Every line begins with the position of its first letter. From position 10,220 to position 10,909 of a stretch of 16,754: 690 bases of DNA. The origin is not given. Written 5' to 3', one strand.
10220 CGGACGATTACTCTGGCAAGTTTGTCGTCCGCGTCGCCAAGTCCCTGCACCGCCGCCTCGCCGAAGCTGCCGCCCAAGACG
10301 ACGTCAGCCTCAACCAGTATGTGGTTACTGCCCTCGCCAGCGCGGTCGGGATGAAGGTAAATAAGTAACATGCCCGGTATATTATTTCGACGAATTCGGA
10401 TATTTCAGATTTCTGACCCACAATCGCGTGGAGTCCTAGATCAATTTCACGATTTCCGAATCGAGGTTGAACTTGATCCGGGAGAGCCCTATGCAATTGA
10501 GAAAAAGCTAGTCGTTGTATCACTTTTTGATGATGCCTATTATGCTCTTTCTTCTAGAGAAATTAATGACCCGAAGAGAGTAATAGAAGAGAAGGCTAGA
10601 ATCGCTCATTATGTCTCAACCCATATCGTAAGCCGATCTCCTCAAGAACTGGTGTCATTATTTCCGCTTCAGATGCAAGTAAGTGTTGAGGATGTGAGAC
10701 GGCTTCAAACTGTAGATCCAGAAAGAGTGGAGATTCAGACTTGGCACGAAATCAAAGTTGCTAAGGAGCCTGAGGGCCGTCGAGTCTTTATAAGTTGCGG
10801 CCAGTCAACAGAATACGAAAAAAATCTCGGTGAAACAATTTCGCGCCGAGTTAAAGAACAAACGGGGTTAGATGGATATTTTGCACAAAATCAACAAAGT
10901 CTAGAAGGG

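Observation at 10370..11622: Low-GC two-gene cassette: TIR/NDT-like enzyme domain protein + small hydrophobic-tailed protein, candidate undescribed defence/signalling module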

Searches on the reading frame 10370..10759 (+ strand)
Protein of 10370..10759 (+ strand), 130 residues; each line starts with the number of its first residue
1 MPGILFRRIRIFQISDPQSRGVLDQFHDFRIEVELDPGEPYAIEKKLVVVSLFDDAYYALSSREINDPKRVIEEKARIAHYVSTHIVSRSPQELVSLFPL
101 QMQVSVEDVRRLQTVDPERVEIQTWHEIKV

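Call 97: search_solved_structures(query=A8, max_evalue=10, show_alignments=1)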
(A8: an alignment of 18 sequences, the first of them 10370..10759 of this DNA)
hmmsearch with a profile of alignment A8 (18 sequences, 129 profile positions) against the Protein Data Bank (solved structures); distinct sequences matched with E-value up to 10: 5.
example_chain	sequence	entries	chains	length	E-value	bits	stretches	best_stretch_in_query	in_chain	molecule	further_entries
7sq4_A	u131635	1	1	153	0.023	18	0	53-101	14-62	Designed trefoil knot protein, variant 2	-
8e55_A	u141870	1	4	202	0.12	15.7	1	38-95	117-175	SG135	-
7sq3_A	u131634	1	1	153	0.25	14.6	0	54-101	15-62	Designed trefoil knot protein, variant 1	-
9ge5_J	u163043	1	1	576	0.97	12.7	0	10-61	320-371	Actin-related protein 5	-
6hts_H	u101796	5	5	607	1.1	12.5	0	10-61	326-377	Actin-related protein 5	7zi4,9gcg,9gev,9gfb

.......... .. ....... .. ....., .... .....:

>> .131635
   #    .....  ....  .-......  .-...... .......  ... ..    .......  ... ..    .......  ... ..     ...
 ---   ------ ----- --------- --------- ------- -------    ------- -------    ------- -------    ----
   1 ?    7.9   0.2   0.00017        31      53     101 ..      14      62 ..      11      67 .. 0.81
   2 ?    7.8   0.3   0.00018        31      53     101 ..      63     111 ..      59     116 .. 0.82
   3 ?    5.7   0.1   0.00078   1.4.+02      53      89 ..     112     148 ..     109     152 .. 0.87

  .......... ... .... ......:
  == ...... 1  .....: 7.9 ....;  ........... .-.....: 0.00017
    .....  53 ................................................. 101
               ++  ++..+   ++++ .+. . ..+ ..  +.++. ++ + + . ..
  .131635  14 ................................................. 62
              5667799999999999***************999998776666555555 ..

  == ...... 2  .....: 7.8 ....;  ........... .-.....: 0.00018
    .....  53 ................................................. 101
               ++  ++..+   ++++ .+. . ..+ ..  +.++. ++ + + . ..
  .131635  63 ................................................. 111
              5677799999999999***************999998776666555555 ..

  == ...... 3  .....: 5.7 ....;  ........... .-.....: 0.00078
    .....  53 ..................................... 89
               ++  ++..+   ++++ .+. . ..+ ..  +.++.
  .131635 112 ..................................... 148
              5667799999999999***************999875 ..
